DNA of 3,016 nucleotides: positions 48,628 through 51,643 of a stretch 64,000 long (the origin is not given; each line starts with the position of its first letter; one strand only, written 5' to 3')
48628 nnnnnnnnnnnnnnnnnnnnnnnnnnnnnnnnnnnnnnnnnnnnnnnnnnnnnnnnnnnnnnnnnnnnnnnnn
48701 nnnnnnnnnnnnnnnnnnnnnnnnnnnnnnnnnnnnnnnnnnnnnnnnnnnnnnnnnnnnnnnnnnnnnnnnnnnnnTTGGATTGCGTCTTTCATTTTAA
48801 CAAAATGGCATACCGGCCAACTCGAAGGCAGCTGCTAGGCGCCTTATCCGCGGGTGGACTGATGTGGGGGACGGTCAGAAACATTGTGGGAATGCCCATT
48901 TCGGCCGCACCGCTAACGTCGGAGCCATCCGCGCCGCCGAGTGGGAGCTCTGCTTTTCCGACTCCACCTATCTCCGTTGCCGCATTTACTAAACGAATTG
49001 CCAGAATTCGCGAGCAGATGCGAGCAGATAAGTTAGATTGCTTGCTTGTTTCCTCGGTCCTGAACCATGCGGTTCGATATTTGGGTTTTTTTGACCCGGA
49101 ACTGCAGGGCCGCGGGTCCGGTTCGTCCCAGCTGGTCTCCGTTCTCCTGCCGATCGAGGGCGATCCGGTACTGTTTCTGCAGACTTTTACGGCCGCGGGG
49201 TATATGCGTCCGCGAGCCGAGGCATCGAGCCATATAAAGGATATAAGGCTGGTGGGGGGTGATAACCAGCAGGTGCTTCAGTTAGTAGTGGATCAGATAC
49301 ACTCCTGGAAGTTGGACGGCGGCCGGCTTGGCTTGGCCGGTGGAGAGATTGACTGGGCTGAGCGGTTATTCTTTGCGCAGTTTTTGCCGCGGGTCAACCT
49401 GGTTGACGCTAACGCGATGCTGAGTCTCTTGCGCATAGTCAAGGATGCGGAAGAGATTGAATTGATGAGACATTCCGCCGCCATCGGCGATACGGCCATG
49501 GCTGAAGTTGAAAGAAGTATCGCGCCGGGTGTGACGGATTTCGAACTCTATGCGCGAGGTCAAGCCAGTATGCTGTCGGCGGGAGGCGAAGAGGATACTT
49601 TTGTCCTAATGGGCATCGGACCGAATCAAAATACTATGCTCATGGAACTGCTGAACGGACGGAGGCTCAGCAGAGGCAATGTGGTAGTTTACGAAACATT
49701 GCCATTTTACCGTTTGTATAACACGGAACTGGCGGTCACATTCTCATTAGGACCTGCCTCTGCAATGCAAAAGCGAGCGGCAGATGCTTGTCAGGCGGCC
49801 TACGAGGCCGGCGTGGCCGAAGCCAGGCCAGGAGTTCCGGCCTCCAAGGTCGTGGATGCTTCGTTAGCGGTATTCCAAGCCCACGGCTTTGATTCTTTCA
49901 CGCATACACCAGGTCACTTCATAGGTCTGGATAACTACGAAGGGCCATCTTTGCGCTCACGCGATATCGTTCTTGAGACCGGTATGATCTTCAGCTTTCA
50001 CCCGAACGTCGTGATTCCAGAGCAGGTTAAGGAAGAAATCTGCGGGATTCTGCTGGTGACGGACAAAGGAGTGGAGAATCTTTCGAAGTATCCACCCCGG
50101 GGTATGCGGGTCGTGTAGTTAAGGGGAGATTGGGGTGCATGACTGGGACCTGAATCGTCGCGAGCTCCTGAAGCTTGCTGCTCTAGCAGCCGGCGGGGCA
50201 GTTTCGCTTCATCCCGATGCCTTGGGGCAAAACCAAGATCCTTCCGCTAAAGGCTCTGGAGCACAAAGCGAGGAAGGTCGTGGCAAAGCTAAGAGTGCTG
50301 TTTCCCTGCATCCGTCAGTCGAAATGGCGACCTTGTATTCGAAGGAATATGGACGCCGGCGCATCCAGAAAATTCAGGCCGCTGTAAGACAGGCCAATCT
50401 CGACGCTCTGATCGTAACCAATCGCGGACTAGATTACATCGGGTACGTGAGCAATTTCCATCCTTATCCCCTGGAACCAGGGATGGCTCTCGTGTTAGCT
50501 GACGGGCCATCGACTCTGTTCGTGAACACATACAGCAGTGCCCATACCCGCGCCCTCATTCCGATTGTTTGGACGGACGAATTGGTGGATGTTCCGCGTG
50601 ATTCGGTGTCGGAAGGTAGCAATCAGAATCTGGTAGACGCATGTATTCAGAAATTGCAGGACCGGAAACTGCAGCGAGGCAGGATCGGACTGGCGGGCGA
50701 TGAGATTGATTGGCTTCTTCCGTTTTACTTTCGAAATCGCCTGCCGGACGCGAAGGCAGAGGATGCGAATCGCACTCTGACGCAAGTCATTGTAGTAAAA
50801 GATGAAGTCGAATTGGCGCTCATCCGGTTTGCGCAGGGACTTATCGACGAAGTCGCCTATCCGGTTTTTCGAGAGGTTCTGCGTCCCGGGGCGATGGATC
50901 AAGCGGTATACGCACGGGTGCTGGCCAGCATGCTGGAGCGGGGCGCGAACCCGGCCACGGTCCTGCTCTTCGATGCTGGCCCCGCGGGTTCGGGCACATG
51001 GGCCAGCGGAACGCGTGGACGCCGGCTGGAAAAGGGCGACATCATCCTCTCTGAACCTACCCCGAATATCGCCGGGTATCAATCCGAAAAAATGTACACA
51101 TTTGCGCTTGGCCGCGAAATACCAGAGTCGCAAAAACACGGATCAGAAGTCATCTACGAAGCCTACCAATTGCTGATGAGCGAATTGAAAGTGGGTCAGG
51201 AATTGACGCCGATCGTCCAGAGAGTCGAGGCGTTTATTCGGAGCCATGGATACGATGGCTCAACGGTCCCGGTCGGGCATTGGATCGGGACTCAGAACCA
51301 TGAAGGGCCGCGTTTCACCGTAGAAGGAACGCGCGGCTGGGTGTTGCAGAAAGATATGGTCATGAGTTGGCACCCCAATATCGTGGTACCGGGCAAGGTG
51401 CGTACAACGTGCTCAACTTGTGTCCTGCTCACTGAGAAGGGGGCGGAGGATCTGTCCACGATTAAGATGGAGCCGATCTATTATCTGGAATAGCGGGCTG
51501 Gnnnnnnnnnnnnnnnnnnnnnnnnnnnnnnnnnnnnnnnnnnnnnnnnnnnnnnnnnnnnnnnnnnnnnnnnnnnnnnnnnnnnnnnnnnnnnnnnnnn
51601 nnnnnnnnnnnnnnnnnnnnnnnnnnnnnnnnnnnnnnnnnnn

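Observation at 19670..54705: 35-kb hydrolase-dominated catabolic supercluster that matches no described pathway (candidate N-heterocycle / cyclic-amide degradation system)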

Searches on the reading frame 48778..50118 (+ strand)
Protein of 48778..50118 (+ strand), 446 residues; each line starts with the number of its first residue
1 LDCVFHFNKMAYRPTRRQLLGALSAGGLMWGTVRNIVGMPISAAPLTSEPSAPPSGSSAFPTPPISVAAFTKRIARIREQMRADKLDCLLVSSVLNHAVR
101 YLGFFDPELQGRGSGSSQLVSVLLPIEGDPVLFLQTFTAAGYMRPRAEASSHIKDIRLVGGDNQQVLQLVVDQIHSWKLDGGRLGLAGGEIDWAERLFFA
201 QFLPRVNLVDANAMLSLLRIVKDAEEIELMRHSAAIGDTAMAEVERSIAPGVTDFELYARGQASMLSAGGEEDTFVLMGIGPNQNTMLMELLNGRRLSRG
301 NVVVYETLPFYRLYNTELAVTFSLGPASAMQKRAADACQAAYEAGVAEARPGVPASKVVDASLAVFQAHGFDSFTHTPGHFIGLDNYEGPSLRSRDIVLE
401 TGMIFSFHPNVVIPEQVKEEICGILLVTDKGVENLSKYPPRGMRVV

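Call 5: search_protein_families(library=pfam, proteins=[window:48778-50118:+])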
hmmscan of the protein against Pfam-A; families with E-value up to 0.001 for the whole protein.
window:48778-50118:+ (446 aa): 2 families
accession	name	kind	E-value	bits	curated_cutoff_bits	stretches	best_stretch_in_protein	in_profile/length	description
PF00557.29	Peptidase_M24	-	5.4e-32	111.7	23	1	228-418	1-197/208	Metallopeptidase family M24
PF01321.24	Creatinase_N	-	2.2e-06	28.7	22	1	73-221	1-128/128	Creatinase/Prolidase N-terminal domain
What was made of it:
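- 48862..50118 (+): g22: exported M24-fold enzyme with a twin-arginine leader and a remodelled metal site. PF00557 and PF01321 (call 5).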

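Call 8: search_protein_families(library=ncbifam, proteins=[window:48778-50118:+], max_evalue=0.00001)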
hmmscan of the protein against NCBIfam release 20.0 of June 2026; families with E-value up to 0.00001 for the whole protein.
window:48778-50118:+ (446 aa): 9 families
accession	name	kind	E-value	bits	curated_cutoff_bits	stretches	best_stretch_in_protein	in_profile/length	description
NF040821.1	dipep_PepQ_Arch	equivalog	2e-22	79.7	630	1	214-437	115-340/346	Xaa-Pro dipeptidase PepQ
NF007310.0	PRK09795.1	equivalog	2.3e-22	79.3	393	1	147-437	59-350/361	aminopeptidase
TIGR02993.1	ectoine_eutD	equivalog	2.2e-20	73.2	613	1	66-440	7-385/391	ectoine hydrolase DoeA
NF038259.1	ectoine_DoeA_2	exception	6.9e-19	67.8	575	1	67-433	11-374/386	ectoine hydrolase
NF011174.0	PRK14576.1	subfamily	2.1e-14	53.2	487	1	200-438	156-397/405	putative endopeptidase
NF011173.0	PRK14575.1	equivalog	2.9e-13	49.6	850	1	202-439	159-399/406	putative peptidase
NF011720.0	PRK15173.1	subfamily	3e-13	49.5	420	1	202-439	96-336/343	peptidase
NF008131.0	PRK10879.1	equivalog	1.1e-09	37.6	465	1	207-362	159-315/438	Xaa-Pro aminopeptidase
TIGR00500.1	met_pdase_I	equivalog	1.4e-09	37.9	171.35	0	311-413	98-205/247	type I methionyl aminopeptidase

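Call 31: search_solved_structures(query=window:48778-50118:+, max_evalue=1e-8)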
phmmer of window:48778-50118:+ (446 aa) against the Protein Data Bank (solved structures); distinct sequences matched with E-value up to 1e-8: 24.
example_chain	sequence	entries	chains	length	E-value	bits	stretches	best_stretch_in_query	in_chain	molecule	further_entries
5cdl_A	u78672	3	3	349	1.4e-26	96.5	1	181-437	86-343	Proline dipeptidase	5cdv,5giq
5giu_A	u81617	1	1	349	1.4e-26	96.5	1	181-437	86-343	Proline dipeptidase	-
1pv9_A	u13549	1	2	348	4.4e-23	85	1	214-437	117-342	Xaa-Pro dipeptidase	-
1wy2_A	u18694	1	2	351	6e-21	77.9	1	214-437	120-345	Xaa-Pro dipeptidase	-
4ege_A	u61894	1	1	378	2e-20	76.3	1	209-440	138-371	Dipeptidase PepE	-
5cnx_A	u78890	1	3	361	1.5e-18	70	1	157-439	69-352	Aminopeptidase YpdF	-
3q6d_A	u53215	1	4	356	6.1e-17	64.8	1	206-440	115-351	Proline dipeptidase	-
4rgz_A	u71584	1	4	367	4.4e-16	61.9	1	207-432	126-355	Xaa-Pro aminopeptidase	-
1chm_A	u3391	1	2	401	4.5e-16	61.9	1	183-439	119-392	CREATINE AMIDINOHYDROLASE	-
4fkc_A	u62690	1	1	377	4.8e-16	61.8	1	207-432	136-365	Xaa-Pro aminopeptidase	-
9kw9_A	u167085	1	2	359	1.8e-15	59.9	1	121-416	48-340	Proline dipeptidase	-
9kwa_A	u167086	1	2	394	2.4e-15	59.5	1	121-416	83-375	Proline dipeptidase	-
7k3u_A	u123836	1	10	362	3.1e-15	59.1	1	180-435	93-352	Aminopeptidase P family protein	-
6xmr_A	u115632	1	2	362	5.4e-15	58.3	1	180-435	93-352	Aminopeptidase P family protein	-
7n02_A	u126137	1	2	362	5.8e-15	58.2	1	180-435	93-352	Aminopeptidase P family protein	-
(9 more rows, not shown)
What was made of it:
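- The M24 proteins carry a Creatinase_N domain and match creatinase 1chm at 4.5e-16 (call 31). A TonB-type receptor lies next to two M24-fold proteins (calls 5, 31).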

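Call 90: find_homologous_proteins(query=window:48862-50118:+, max_evalue=1e-10)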
Query window:48862-50118:+ (418 aa): 69 proteins with E <= 1e-10 among 8000 candidates.
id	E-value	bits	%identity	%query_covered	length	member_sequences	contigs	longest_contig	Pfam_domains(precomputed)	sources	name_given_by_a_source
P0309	6.3e-258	873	93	100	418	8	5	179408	PF01321.25,PF00557.30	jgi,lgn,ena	jgi:Xaa-Pro aminopeptidase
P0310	8.9e-242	820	88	100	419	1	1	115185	PF01321.25,PF00557.30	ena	-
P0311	1.3e-239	813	100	88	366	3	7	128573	PF00557.30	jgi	jgi:Xaa-Pro aminopeptidase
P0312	6.4e-238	807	86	100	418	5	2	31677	PF01321.25,PF00557.30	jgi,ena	jgi:Xaa-Pro aminopeptidase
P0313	1.3e-227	773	81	100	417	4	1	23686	PF01321.25,PF00557.30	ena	-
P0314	2.9e-225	766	81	100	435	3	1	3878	PF01321.25,PF00557.30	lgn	-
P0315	5.4e-221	752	80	100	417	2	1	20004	PF01321.25,PF00557.30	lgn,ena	-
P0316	7.9e-217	738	82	97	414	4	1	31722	PF01321.25,PF00557.30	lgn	-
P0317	5.7e-213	725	78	100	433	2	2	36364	PF00557.30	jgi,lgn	jgi:Xaa-Pro aminopeptidase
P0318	3.1e-212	723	78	100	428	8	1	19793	PF01321.25,PF00557.30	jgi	jgi:Xaa-Pro aminopeptidase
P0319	1.7e-207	707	77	100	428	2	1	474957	PF01321.25,PF00557.30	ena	-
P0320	1.4e-206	704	76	100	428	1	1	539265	PF01321.25,PF00557.30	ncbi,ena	-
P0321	1.9e-206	704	85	86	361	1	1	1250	PF00557.30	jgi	jgi:Xaa-Pro aminopeptidase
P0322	6.1e-205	699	76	100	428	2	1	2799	PF01321.25,PF00557.30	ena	-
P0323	1.3e-197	675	75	95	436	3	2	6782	PF01321.25,PF00557.30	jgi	jgi:Xaa-Pro aminopeptidase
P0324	1.5e-190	651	73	95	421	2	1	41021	PF01321.25,PF00557.30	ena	-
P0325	1.6e-186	638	76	88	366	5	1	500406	PF00557.30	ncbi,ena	-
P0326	5.7e-183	626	69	95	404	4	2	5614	PF01321.25,PF00557.30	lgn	-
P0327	2.5e-179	614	70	92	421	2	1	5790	PF01321.25,PF00557.30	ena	-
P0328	1.6e-174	599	70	93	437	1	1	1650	PF00557.30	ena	-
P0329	5.7e-174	597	72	87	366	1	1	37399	PF00557.30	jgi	jgi:Xaa-Pro aminopeptidase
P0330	5.8e-173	594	67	97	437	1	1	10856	PF01321.25,PF00557.30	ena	-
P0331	3.7e-172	591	67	93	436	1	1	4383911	PF01321.25,PF00557.30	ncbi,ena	-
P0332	1.2e-171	589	67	93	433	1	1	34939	PF00557.30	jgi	jgi:Xaa-Pro aminopeptidase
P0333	3.8e-170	584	71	87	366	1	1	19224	PF00557.30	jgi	jgi:Xaa-Pro aminopeptidase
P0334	4.2e-169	581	67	92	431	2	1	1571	PF00557.30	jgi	jgi:Xaa-Pro aminopeptidase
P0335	3.8e-166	571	64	94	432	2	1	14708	PF01321.25,PF00557.30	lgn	-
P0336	4.7e-158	544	58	100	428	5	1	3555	PF00557.30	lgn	-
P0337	7.2e-157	541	66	88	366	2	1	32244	PF00557.30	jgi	jgi:Xaa-Pro aminopeptidase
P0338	7.9e-151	521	59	98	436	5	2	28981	PF00557.30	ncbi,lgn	-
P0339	1.1e-146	507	79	70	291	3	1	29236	PF00557.30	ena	-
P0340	2.3e-140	486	55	96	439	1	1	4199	PF01321.25,PF00557.30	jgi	jgi:Xaa-Pro aminopeptidase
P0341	7.2e-137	475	77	68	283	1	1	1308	PF00557.30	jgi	jgi:Xaa-Pro aminopeptidase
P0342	6.5e-133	462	87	58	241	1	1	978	PF00557.30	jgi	jgi:Xaa-Pro aminopeptidase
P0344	1.4e-21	95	27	88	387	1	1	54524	PF01321.25,PF00557.30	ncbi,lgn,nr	ncbi:MAG: Xaa-Pro peptidase family protein [Alicyclobacillus sp.]|nr:Xaa-Pro peptidase family protei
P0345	2.7e-20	91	27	87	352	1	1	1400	PF01321.25,PF00557.30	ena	-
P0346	9.0e-19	86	29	87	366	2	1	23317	PF01321.25,PF00557.30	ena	-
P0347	1.1e-18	86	31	53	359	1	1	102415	PF01321.25,PF00557.30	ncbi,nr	ncbi:MAG: Xaa-Pro peptidase family protein [Clostridiales bacterium]|nr:Xaa-Pro peptidase family pro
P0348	4.6e-18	83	32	47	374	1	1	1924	PF01321.25,PF00557.30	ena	-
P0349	5.3e-18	83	31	52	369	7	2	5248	PF00557.30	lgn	-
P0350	8.6e-18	83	30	56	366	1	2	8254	PF01321.25,PF00557.30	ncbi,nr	ncbi:MAG: aminopeptidase P family protein [Candidatus Brockarchaeota archaeon]|nr:aminopeptidase P f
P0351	2.0e-17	81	31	53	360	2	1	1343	PF01321.25,PF00557.30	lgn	-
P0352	5.2e-17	80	27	89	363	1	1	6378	PF01321.25,PF00557.30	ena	-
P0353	7.8e-17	79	26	90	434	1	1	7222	PF01321.25,PF00557.30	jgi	jgi:Xaa-Pro dipeptidase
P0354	1.4e-16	79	26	61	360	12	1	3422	PF01321.25,PF00557.30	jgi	jgi:Xaa-Pro aminopeptidase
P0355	1.7e-16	78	25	90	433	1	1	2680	PF01321.25,PF00557.30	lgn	-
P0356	1.4e-15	75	29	61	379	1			PF00557.30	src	-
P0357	2.6e-15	74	29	55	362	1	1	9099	PF01321.25,PF00557.30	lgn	-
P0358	9.4e-15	73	26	91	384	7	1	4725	PF01321.25,PF00557.30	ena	-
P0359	3.3e-14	71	27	95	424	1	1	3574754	PF01321.25,PF00557.30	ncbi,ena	-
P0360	3.4e-14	71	26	61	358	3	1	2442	PF01321.25,PF00557.30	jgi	jgi:Xaa-Pro aminopeptidase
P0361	1.4e-13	69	26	55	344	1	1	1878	PF01321.25,PF00557.30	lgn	-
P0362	1.6e-13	69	31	54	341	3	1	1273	PF00557.30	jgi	jgi:Xaa-Pro aminopeptidase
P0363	2.0e-13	68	25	87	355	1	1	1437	PF01321.25,PF00557.30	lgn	-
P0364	3.2e-13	68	28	57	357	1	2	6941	PF01321.25,PF00557.30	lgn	-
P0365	6.5e-13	67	29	54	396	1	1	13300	PF01321.25,PF00557.30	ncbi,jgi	-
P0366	1.0e-12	66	26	72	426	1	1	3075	PF01321.25,PF00557.30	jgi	jgi:Xaa-Pro dipeptidase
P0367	1.1e-12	66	24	89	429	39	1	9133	PF01321.25,PF00557.30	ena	-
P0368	3.9e-12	64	25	84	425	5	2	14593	PF01321.25,PF00557.30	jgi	jgi:Xaa-Pro dipeptidase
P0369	5.9e-12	63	27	55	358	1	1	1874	PF01321.25,PF00557.30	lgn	-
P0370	6.1e-12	63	25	89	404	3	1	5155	PF01321.25,PF00557.30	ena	-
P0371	8.1e-12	63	28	61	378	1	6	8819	PF01321.25,PF00557.30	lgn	-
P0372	9.6e-12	63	28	55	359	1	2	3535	PF01321.25,PF00557.30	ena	-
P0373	1.2e-11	62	26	88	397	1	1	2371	PF01321.25,PF00557.30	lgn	-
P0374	1.6e-11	62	25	90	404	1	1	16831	PF01321.25,PF00557.30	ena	-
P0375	2.9e-11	61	25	88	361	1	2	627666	PF01321.25,PF00557.30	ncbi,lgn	ncbi:MAG: aminopeptidase P family protein [Gemmatimonadota bacterium]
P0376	3.0e-11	61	26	91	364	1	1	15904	PF01321.25,PF00557.30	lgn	-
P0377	4.7e-11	60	29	55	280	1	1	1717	PF00557.30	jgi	jgi:Xaa-Pro dipeptidase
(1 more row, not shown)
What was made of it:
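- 48862..50118 (+): Identity to the next homologues drops from 55% to 27% (call 90).
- The g22 M24 subfamily is confined to genomes carrying this cluster (call 90).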

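Call 91: find_encoding_contigs(protein=P0331, flank=10000, max_places=1)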
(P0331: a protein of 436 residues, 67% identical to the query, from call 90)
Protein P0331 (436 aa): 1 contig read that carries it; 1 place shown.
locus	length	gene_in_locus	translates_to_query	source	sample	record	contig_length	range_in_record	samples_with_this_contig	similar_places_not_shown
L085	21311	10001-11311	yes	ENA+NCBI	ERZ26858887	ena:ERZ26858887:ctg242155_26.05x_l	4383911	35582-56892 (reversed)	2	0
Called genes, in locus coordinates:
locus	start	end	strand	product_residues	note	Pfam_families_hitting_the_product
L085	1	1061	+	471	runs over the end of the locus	PF01979:Amidohydro_1, PF07969:Amidohydro_3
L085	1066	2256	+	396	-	PF01042:Ribonuc_L-PSP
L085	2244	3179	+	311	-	PF04909:Amidohydro_2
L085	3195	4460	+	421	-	PF00083:Sugar_tr, PF07690:MFS_1, PF12832:MFS_1_like (faint), PF06779:MFS_4 (weak), PF07690:MFS_1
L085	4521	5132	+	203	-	PF13189:Cytidylate_kin2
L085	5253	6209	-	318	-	PF00392:GntR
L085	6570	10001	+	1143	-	PF13620:CarboxypepD_reg, PF13715:CarbopepD_reg_2, PF25183:OMP_b-brl_4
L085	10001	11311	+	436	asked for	PF01321:Creatinase_N (weak), PF00557:Peptidase_M24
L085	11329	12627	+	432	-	PF01321:Creatinase_N, PF00557:Peptidase_M24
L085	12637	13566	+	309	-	PF04909:Amidohydro_2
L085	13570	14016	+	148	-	-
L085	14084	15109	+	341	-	PF04909:Amidohydro_2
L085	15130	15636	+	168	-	-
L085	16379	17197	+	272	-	-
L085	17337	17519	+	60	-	-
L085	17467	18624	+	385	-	-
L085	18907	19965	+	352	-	-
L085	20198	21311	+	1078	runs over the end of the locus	PF13620:CarboxypepD_reg, PF13715:CarbopepD_reg_2 (weak), PF25183:OMP_b-brl_4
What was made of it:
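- HyuAB and g20 are dispensable for the conserved core (call 91).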

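Call 92: find_encoding_contigs(protein=P0338, flank=10000, max_places=1)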
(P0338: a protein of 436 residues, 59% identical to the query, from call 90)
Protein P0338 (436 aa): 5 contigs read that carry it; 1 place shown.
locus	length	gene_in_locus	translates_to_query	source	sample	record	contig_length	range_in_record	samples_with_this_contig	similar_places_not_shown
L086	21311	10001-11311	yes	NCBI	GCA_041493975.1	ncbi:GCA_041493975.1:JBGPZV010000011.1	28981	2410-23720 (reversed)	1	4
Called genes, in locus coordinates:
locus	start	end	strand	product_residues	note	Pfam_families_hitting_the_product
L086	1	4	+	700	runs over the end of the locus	PF05378:Hydant_A_N, PF01968:Hydantoinase_A, PF19278:Hydant_A_C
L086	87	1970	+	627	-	PF02538:Hydantoinase_B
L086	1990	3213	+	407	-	PF02515:CoA_transf_3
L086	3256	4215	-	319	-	PF00392:GntR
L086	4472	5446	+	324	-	PF00682:HMGL-like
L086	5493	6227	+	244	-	PF00857:Isochorismatase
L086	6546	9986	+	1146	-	PF13620:CarboxypepD_reg, PF13715:CarbopepD_reg_2, PF17210:SdrD_B (faint), PF25183:OMP_b-brl_4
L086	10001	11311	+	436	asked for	PF00557:Peptidase_M24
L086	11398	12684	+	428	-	PF00557:Peptidase_M24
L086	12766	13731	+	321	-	PF04909:Amidohydro_2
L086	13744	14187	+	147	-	-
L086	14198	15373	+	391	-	PF26233:NicX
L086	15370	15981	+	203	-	PF02566:OsmC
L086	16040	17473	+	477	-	PF01979:Amidohydro_1, PF07969:Amidohydro_3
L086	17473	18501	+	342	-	PF04909:Amidohydro_2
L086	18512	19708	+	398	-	PF01042:Ribonuc_L-PSP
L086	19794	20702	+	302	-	PF04909:Amidohydro_2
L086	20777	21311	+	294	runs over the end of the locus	PF04909:Amidohydro_2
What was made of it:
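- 45372..48800 (+): g21: outer-membrane receptor (CarboxypepD_reg plus a large beta-barrel), TonB-dependent-receptor-like. Conserved next to the M24 genes in L085 and L086 (calls 91, 92).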

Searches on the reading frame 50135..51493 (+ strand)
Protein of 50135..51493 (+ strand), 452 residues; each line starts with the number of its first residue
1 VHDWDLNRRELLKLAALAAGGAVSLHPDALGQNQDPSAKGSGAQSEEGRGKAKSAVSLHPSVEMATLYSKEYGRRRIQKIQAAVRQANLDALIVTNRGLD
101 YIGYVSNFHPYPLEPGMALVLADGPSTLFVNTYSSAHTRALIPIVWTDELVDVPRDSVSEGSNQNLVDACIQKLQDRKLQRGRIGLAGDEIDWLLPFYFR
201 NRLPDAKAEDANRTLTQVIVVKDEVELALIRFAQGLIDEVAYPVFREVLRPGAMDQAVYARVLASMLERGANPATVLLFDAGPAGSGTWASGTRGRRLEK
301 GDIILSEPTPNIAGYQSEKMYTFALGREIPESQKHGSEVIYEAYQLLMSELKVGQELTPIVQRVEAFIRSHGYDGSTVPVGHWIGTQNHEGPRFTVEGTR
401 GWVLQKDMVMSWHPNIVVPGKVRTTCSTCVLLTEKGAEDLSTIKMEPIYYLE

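Call 5: search_protein_families(library=pfam, proteins=[window:50135-51493:+])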
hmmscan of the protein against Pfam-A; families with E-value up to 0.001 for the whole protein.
window:50135-51493:+ (452 aa): 2 families
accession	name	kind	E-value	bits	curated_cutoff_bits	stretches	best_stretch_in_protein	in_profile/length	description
PF00557.29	Peptidase_M24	-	1.2e-19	71.4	23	1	230-426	3-200/208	Metallopeptidase family M24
PF01321.24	Creatinase_N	-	3.7e-08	34.4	22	1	76-214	1-121/128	Creatinase/Prolidase N-terminal domain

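Call 8: search_protein_families(library=ncbifam, proteins=[window:50135-51493:+], max_evalue=0.00001)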
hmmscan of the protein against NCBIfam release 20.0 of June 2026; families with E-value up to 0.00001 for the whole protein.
window:50135-51493:+ (452 aa): 4 families
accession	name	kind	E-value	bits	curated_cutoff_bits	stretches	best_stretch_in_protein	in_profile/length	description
NF007310.0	PRK09795.1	equivalog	3.9e-12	45.7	393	1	164-443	75-351/361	aminopeptidase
NF040821.1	dipep_PepQ_Arch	equivalog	5.4e-11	42.1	630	1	215-444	116-342/346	Xaa-Pro dipeptidase PepQ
TIGR00500.1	met_pdase_I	equivalog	6.3e-10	39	171.35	1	297-417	83-204/247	type I methionyl aminopeptidase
NF038259.1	ectoine_DoeA_2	exception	4.2e-08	32.3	575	1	66-444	8-380/386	ectoine hydrolase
